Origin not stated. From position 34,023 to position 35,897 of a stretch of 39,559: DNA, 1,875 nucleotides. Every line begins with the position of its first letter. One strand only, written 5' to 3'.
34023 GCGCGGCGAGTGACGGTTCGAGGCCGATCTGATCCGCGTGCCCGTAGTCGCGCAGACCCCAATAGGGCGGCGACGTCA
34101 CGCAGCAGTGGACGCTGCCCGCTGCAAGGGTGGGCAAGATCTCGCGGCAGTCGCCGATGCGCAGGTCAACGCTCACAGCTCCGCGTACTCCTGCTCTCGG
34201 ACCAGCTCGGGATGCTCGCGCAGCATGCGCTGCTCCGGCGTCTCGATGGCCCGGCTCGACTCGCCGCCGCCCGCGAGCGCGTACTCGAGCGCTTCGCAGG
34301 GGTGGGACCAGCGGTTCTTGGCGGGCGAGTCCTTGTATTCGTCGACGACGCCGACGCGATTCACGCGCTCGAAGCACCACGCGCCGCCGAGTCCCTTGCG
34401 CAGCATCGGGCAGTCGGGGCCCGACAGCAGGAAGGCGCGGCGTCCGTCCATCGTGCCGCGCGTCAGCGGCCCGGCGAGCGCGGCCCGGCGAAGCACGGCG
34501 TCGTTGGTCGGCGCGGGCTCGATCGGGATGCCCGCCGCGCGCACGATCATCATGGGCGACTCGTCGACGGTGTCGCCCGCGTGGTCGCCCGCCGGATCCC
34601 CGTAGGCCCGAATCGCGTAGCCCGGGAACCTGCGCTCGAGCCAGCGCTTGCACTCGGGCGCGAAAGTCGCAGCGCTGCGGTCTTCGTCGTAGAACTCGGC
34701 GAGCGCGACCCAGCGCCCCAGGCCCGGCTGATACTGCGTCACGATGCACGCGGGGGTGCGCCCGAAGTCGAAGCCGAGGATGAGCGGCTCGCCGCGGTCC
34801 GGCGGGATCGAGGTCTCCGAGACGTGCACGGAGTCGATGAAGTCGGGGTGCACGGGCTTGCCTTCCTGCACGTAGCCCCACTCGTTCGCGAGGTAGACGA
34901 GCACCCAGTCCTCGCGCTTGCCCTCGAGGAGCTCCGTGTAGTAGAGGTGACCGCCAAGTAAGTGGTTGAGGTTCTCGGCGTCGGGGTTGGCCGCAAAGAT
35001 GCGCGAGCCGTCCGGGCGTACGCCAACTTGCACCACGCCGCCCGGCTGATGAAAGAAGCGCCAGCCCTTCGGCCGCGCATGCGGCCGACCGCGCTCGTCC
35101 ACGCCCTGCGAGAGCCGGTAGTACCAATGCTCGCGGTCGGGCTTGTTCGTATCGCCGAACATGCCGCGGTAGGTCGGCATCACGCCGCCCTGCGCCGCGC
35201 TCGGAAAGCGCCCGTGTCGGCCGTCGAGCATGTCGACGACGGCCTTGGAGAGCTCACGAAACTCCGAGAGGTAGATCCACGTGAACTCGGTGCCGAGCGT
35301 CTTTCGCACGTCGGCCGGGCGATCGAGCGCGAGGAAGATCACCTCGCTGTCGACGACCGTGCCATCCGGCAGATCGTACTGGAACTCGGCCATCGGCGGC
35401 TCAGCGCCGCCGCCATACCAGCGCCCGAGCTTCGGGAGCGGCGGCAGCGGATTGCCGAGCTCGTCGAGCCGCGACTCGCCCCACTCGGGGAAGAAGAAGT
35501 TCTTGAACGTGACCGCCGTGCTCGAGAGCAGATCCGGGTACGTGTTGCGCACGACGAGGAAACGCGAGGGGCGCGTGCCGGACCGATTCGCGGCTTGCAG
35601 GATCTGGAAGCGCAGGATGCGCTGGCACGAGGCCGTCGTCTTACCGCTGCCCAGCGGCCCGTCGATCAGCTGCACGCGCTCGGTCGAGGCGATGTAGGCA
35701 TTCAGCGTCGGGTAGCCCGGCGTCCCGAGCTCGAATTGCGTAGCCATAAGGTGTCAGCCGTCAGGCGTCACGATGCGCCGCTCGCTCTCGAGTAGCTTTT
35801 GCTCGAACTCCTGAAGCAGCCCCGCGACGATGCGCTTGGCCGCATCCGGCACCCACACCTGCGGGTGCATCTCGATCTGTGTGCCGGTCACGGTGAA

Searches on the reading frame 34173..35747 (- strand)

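Call 13: search_protein_families(library=phrogs, proteins=[window:34173-35747:-], max_evalue=0.001)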
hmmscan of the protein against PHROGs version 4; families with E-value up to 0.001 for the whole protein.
window:34173-35747:- (524 aa): 1 family
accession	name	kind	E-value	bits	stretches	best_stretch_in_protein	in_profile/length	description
phrog_2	-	head and packaging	1.5e-14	54.7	1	23-492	277-590/807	terminase large subunit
